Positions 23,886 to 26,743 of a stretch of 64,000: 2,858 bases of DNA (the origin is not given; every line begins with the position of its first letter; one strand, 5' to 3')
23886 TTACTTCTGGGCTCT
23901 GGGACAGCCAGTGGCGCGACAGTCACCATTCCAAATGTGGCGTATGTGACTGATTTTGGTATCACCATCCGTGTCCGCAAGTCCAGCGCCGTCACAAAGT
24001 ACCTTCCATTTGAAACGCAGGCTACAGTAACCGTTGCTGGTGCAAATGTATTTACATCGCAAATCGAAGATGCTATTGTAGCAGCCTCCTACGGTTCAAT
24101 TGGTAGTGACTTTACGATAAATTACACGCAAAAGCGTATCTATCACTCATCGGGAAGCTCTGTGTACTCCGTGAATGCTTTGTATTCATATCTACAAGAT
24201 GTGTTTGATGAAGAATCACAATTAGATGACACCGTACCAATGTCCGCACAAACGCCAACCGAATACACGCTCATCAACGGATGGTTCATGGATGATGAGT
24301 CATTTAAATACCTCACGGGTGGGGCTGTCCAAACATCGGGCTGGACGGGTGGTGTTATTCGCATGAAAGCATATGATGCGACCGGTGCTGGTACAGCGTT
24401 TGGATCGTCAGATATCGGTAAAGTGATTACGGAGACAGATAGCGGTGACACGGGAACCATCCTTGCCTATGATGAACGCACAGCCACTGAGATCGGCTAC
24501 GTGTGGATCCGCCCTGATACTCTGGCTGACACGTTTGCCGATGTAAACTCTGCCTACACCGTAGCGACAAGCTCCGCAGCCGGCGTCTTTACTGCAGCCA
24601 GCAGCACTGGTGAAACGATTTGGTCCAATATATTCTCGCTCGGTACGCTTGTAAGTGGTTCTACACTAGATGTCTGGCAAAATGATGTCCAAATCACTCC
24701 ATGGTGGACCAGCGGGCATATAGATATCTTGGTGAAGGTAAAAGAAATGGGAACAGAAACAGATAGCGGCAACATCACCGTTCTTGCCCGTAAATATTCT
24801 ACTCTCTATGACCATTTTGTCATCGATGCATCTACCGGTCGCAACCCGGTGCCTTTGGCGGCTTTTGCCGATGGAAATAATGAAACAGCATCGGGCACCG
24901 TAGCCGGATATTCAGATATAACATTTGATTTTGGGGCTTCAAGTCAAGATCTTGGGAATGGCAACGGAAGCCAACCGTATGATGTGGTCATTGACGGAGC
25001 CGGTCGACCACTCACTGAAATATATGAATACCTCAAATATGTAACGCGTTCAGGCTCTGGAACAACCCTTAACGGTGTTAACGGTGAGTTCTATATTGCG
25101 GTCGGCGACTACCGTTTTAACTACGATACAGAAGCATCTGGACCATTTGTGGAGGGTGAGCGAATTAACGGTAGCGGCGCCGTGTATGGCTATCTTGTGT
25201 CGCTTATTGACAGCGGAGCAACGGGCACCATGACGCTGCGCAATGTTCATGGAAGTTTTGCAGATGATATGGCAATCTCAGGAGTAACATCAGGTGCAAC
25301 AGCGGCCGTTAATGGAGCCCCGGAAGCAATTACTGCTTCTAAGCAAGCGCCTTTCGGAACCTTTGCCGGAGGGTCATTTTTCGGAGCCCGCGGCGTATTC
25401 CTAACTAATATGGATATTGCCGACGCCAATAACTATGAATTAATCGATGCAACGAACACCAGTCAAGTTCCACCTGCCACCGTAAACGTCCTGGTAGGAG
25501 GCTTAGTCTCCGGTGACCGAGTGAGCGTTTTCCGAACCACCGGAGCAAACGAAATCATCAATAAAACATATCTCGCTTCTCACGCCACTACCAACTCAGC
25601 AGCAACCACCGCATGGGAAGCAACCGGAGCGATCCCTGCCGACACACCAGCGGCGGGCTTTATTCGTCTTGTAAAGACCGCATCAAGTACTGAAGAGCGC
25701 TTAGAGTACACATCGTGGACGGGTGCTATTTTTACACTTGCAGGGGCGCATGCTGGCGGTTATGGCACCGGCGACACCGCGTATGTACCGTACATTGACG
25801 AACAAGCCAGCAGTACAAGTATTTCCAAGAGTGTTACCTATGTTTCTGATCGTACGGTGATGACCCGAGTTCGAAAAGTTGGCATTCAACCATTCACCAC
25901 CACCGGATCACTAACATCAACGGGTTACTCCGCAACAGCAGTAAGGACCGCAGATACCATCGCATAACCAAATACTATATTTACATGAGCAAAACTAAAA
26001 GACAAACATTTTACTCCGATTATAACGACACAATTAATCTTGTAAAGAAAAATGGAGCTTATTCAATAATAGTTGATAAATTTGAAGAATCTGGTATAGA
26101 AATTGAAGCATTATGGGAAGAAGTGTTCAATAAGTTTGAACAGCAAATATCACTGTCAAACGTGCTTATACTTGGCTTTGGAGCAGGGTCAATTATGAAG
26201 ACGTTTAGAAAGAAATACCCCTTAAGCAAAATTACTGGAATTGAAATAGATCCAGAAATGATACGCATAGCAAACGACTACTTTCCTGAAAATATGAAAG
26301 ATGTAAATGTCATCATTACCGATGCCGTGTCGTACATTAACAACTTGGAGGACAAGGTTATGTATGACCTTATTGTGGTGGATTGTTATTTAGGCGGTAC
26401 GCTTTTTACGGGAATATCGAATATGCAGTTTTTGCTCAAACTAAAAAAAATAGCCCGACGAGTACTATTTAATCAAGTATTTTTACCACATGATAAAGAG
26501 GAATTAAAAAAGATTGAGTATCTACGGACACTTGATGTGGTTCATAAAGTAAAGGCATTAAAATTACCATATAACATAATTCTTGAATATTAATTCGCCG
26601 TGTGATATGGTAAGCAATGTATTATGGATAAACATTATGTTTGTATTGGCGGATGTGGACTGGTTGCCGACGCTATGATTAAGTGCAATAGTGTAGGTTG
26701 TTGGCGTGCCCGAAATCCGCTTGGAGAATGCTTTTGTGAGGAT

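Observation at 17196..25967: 2923-aa signal-peptide-less giant protein with two 7-bladed-propeller-like arrays and tail-fibre modules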

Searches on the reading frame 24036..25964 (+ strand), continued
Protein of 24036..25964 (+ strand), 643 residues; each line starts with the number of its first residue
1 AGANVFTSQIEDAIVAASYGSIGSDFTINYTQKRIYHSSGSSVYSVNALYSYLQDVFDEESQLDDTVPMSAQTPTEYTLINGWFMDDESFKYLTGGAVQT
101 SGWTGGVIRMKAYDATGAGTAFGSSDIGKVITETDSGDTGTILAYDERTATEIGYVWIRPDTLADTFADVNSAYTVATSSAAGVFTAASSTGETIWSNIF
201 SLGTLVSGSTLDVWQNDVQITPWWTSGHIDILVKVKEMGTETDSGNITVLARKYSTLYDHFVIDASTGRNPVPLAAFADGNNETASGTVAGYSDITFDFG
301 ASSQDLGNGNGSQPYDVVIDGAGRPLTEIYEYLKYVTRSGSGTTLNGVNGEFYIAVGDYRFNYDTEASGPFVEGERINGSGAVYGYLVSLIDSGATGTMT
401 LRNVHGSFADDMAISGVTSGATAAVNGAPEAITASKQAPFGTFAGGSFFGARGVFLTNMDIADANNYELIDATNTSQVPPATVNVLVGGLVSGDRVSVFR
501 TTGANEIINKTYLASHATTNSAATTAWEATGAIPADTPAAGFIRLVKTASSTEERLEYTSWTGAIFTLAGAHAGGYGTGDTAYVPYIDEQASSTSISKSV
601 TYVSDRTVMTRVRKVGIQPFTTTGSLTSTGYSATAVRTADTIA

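Call 91: find_related_loci(query=A3, collection=genome_contigs, flank=3000)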
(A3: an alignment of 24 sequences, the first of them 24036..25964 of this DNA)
Query A3 (643 aa) in genome_contigs; peptide patterns used: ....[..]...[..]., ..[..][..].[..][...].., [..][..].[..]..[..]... (x = any residue, [..] = any of these).
407 stretches matched a pattern; 105 encode a relative of the query (tblastn E <= 1e-3); the best 80 are kept; 77 distinct loci.
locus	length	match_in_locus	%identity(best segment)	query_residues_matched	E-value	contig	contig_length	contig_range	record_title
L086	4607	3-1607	87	109-643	0e+0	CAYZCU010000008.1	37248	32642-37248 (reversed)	MAG TPA_asm: uncultured Gammaproteobacteria bacterium isolate SRP278252_co2_842 genome assembly, contig: NODE_2117_lengt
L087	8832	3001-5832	68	22-643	0e+0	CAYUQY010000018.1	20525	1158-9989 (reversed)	MAG TPA_asm: uncultured Pseudomonadales bacterium isolate binchicken_co335_44 genome assembly, contig: NODE_993_length_2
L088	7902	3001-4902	57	1-642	0e+0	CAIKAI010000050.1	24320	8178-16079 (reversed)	Candidatus Shapirobacteria bacterium isolate AlinenLipids_bin-9586 genome assembly, contig: bin-9586:050/184, whole geno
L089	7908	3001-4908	56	2-642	0e+0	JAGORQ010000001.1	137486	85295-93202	Candidatus Shapirobacteria bacterium isolate Gw_Eff_bin_278 Gw_Eff_123_length_137486_cov_4.907920, whole genome shotgun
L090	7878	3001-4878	56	2-642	0e+0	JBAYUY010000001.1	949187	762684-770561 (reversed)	MAG: Candidatus Shapirobacteria bacterium isolate SO_2016_LW3_47 scaffold00001_LW162_2016, whole genome shotgun sequence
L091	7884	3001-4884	57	1-638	0e+0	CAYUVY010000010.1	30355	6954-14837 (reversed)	MAG TPA_asm: uncultured Gammaproteobacteria bacterium isolate SRP298887_co1_124 genome assembly, contig: NODE_1227_lengt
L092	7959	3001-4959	54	2-642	0e+0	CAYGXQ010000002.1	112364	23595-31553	MAG TPA_asm: uncultured Gammaproteobacteria bacterium isolate ERP119294_co1_458 genome assembly, contig: NODE_165_length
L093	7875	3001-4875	55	20-642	0e+0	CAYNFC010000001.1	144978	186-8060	MAG TPA_asm: uncultured Gammaproteobacteria bacterium isolate binchicken_co266_245 genome assembly, contig: NODE_263_len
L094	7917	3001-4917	53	1-643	0e+0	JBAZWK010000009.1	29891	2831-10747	MAG: Candidatus Shapirobacteria bacterium isolate SO_2017_GW1_30 NODE_6541_length_29891_cov_1.080534_OW334_2017, whole g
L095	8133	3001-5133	53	2-642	0e+0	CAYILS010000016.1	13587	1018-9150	MAG TPA_asm: uncultured Pseudomonadales bacterium isolate ERP119705_co23_57 genome assembly, contig: NODE_4485_length_13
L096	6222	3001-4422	57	20-495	9e-170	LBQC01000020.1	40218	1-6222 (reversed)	MAG: Candidatus Roizmanbacteria bacterium GW2011_GWA2_35_19 UR68_C0020, whole genome shotgun sequence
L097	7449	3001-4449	58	2-487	8e-168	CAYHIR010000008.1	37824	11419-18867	MAG TPA_asm: uncultured Candidatus Saccharibacteria bacterium isolate ERP119705_co13_437 genome assembly, contig: NODE_1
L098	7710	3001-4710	55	1-487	5e-166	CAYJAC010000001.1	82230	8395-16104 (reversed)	MAG TPA_asm: uncultured Candidatus Saccharibacteria bacterium isolate ERP123247_co1_236 genome assembly, contig: NODE_12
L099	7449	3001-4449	57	2-487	2e-164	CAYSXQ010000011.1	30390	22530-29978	MAG TPA_asm: uncultured Gammaproteobacteria bacterium isolate SRP278252_co2_427 genome assembly, contig: NODE_2932_lengt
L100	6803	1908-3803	53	11-642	0e+0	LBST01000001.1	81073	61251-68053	MAG: Candidatus Roizmanbacteria bacterium GW2011_GWC1_37_12 US38_C0001, whole genome shotgun sequence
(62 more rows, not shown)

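Call 102: search_protein_representatives(alignment_id=A3)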
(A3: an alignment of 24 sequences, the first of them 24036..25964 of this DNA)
Query: 24 sequences, 557 profile positions. Proteins with E-value up to 0.001 (for the whole library): 1496; up to 1e-10: 999; up to 1e-30: 614. The best 150 are listed.
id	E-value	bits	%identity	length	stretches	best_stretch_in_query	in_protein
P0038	0.0e+00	1383.4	-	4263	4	2-556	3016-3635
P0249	2.5e-292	986.6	-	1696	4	2-556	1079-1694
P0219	3.9e-237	804.4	-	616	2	1-490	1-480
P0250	1.2e-235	799.6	-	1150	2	3-556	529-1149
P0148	5.6e-231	784.1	-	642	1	1-556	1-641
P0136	6.8e-227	770.6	-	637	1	3-557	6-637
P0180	4.7e-225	764.5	-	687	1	2-556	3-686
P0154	1.1e-213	727.0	-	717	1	1-556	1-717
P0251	6.4e-213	724.5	-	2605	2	4-556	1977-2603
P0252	1.9e-212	722.9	-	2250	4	19-556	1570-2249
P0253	4.3e-212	721.7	-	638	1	3-556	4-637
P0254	9.7e-212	720.6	-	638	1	1-556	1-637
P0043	8.1e-211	717.5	-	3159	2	3-557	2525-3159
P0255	6.9e-210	714.5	-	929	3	2-326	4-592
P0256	4.8e-208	708.4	-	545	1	1-557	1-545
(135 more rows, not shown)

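Call 103: search_protein_families(library=pfam, proteins=[L028:3123-9980:+, L034:7042-9906:+, L028:12931-15429:+, L004:11676-13718:+, L028:9995-12367:+], max_evalue=0.01)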
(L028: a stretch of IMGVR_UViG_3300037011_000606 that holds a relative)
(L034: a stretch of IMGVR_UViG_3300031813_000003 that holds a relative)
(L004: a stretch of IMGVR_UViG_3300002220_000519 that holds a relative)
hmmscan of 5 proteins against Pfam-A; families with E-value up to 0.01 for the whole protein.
L028:3123-9980:+ (2286 aa): 0 families

L034:7042-9906:+ (955 aa): 0 families

L028:12931-15429:+ (833 aa): 0 families

L004:11676-13718:+ (681 aa): 0 families

L028:9995-12367:+ (791 aa): 0 families

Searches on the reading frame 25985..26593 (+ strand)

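Call 9: search_protein_families(library=phrogs, proteins=[window:25985-26593:+], max_evalue=0.01)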
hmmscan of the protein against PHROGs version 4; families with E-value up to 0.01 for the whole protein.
window:25985-26593:+ (202 aa): 0 families

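Call 10: search_protein_families(library=pfam, proteins=[window:25985-26593:+], max_evalue=0.01)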
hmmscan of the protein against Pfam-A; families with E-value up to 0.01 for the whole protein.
window:25985-26593:+ (202 aa): 7 families
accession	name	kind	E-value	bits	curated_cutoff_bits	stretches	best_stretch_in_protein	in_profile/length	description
PF01564.23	Spermine_synth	-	6e-09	36.1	22.9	1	57-134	19-99/186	Spermine/spermidine synthase domain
PF13649.12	Methyltransf_25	-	2.4e-06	28.6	27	1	60-132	1-70/97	Methyltransferase domain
PF08242.18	Methyltransf_12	-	4e-05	24.7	30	1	62-133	2-72/98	Methyltransferase domain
PF08241.18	Methyltransf_11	-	0.00037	21.5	21.2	1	63-131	3-65/95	Methyltransferase domain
PF13847.12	Methyltransf_31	-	0.00066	19.8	27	1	59-142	6-85/145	Methyltransferase domain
PF05175.20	MTS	-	0.0028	17.8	23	1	52-119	28-95/170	Methyltransferase small domain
PF02390.23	Methyltransf_4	-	0.007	16.3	24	0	62-121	7-67/173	Putative methyltransferase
